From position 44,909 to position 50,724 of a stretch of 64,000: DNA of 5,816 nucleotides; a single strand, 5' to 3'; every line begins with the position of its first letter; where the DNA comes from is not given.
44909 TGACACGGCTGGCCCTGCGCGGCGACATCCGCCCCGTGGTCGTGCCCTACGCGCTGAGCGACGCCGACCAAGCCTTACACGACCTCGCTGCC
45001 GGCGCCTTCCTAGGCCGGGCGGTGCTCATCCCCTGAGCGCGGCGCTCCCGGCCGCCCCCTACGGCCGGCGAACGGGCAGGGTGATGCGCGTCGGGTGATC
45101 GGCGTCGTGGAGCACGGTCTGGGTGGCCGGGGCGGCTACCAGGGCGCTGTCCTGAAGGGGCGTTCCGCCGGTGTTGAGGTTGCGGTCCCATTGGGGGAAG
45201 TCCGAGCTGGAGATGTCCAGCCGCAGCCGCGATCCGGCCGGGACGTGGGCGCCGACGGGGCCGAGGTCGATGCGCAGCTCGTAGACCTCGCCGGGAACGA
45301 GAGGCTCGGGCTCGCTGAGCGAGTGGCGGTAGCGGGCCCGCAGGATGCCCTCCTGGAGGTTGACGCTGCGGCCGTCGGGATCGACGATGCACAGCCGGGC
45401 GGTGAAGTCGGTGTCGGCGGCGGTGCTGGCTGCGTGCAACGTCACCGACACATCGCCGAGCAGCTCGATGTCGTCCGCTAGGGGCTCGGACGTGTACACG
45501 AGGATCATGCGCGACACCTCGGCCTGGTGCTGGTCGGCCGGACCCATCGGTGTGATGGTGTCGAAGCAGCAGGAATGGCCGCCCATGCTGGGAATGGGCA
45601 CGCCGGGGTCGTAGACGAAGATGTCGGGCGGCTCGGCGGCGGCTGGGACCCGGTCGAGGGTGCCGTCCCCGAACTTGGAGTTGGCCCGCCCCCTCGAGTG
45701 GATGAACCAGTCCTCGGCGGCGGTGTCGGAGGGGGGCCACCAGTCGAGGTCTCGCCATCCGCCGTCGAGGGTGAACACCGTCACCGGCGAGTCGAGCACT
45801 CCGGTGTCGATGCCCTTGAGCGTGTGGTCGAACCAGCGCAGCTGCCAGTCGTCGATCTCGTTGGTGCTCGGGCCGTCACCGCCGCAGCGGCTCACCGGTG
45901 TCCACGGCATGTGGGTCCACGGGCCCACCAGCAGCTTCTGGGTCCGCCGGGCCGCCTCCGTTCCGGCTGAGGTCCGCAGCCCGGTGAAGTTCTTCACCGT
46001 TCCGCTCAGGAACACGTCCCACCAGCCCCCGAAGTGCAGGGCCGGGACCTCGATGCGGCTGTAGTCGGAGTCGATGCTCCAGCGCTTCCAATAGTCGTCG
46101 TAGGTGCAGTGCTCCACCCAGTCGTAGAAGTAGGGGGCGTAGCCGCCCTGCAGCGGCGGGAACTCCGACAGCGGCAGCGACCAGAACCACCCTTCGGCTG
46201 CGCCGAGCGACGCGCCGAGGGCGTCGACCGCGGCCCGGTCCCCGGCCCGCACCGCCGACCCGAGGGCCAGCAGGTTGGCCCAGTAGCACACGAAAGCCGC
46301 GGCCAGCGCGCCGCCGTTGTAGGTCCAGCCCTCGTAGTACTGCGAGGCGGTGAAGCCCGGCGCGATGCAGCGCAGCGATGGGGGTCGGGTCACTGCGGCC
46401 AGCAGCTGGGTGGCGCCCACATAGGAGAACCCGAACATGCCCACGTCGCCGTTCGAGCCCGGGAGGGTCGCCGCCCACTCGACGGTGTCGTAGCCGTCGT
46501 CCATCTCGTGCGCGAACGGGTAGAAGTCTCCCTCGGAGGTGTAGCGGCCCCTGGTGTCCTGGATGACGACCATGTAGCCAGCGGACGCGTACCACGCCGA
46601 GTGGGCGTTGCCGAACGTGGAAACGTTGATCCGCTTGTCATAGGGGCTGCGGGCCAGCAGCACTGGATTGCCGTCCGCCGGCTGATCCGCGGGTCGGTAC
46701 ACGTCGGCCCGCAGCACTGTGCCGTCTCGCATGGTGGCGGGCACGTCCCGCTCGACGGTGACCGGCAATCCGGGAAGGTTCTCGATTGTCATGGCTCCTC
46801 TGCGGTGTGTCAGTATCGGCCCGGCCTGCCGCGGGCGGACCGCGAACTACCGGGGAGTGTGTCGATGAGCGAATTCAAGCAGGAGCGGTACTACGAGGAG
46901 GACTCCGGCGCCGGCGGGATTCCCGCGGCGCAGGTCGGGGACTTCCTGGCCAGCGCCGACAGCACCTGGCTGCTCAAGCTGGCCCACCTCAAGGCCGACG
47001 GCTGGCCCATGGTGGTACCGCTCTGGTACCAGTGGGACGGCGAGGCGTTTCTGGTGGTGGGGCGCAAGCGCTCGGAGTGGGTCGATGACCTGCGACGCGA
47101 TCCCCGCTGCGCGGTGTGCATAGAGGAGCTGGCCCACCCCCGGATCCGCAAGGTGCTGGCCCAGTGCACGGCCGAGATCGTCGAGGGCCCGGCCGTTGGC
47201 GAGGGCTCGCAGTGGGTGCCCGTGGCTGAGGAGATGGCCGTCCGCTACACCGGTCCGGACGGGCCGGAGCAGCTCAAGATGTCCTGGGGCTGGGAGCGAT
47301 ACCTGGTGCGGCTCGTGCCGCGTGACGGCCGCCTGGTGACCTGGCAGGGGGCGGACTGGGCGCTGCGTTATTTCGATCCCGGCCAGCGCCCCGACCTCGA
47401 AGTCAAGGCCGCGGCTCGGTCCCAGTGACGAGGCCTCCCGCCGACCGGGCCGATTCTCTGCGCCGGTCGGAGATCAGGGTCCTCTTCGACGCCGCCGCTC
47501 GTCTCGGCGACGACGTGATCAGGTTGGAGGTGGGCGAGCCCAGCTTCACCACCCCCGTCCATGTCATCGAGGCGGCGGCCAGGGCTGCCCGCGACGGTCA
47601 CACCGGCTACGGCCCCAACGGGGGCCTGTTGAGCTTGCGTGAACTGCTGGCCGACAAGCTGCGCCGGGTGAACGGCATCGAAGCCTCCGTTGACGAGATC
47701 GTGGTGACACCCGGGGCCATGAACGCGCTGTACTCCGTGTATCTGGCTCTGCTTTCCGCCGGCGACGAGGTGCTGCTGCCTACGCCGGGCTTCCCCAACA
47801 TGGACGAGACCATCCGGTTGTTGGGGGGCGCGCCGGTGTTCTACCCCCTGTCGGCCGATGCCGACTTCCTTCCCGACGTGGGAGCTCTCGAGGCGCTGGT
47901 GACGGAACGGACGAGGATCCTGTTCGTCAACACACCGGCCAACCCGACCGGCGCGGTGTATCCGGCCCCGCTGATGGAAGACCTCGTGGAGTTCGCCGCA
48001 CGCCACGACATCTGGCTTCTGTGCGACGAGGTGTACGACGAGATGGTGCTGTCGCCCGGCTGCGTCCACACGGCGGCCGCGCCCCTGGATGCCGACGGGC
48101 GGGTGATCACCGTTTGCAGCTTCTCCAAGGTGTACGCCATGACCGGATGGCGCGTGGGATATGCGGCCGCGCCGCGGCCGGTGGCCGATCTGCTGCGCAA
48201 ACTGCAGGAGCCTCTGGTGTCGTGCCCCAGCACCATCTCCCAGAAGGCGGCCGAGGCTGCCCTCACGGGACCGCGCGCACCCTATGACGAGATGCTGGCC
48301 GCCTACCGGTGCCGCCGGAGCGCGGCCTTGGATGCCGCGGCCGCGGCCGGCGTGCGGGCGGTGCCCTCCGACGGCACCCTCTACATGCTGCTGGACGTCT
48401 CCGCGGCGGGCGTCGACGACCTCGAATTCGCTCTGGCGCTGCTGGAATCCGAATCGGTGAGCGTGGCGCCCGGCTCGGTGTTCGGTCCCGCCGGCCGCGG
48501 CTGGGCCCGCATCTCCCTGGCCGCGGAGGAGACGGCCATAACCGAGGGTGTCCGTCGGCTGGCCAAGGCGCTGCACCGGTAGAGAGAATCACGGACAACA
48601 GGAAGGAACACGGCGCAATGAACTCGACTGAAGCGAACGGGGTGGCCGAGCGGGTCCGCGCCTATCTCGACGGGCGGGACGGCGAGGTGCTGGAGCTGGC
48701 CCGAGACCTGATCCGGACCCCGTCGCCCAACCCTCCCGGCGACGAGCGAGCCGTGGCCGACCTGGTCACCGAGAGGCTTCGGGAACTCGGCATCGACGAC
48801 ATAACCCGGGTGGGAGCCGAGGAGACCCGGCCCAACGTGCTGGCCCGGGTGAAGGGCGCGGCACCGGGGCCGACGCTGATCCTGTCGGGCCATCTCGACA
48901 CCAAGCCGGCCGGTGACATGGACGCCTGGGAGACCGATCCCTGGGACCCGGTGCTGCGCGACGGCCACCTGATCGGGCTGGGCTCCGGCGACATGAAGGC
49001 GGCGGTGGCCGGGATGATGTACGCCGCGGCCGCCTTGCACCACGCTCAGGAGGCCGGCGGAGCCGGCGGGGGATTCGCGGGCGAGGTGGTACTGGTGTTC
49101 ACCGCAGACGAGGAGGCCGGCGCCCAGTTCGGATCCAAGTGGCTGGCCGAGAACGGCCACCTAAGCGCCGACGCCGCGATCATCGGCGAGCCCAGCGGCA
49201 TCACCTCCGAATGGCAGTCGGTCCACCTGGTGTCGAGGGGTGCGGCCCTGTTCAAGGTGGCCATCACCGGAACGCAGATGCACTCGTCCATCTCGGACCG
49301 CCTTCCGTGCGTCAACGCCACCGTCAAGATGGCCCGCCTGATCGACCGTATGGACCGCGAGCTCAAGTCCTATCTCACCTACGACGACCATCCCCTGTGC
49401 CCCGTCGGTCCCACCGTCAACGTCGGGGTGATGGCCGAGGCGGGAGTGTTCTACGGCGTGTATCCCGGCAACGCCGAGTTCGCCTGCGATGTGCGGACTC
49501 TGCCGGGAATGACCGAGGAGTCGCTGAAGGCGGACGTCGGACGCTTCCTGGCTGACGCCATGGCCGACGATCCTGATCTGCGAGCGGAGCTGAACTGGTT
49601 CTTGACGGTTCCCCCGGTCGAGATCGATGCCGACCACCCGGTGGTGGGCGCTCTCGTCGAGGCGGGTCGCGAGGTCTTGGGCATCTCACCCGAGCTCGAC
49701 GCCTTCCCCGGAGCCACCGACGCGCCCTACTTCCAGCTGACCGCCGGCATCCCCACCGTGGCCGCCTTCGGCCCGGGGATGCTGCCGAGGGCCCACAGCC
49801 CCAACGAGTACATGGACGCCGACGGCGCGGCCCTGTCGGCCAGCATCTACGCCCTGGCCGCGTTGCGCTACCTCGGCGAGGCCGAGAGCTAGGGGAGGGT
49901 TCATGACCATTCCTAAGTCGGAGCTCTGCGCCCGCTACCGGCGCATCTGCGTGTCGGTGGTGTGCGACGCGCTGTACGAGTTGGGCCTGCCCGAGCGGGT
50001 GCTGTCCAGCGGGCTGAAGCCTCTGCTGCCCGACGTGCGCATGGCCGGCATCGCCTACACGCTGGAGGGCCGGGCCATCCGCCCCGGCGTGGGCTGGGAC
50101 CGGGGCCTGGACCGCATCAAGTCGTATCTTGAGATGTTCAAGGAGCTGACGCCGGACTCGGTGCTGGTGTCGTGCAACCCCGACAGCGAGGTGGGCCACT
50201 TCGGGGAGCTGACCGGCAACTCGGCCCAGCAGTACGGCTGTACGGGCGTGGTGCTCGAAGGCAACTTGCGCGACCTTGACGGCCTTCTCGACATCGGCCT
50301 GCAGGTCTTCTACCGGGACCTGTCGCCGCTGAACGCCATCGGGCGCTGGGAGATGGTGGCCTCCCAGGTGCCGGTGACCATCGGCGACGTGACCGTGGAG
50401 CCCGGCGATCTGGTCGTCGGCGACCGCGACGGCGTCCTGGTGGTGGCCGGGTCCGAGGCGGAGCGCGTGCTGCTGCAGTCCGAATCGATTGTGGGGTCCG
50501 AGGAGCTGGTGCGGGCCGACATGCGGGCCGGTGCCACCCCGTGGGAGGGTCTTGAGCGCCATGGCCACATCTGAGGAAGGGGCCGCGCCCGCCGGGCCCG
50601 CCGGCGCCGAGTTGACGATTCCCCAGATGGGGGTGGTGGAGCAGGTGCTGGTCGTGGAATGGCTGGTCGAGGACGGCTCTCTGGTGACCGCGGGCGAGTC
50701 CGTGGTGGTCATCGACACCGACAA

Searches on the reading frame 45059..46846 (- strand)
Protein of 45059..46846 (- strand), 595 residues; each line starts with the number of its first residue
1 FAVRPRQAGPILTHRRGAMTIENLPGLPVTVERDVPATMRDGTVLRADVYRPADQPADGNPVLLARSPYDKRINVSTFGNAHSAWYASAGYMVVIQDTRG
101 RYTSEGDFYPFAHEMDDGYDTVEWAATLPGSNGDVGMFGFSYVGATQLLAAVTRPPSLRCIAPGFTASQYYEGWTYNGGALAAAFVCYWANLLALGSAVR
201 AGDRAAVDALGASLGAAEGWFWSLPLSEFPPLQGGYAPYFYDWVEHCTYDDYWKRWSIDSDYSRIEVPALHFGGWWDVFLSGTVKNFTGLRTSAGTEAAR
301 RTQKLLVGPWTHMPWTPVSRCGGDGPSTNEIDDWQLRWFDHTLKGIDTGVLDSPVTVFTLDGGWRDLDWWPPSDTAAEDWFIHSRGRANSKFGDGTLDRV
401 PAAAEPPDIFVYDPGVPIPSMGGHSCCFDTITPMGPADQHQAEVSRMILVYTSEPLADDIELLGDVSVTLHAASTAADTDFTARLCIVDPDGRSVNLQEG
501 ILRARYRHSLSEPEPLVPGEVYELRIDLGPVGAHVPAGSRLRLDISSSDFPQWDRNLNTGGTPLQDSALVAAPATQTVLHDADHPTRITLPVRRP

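Call 43: search_protein_families(library=pfam, proteins=[window:45059-46846:-], max_evalue=0.00001)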
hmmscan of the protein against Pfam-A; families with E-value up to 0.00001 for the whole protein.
window:45059-46846:- (595 aa): 2 families
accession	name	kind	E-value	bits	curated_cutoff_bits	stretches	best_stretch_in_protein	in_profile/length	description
PF02129.25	Peptidase_S15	-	9.6e-64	216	23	1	41-313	1-261/262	X-Pro dipeptidyl-peptidase (S15 family)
PF08530.16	PepX_C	-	8.1e-46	157.1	22.5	1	353-588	7-216/217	X-Pro dipeptidyl-peptidase C-terminal non-catalytic domain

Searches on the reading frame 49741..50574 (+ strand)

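Call 43: search_protein_families(library=pfam, proteins=[window:49741-50574:+], max_evalue=0.00001)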
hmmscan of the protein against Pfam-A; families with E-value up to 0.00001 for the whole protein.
window:49741-50574:+ (277 aa): 1 family
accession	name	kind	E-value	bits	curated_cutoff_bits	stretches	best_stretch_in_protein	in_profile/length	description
PF03737.21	RraA-like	-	5.9e-26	91.9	24.5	1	73-234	3-152/152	Aldolase/RraA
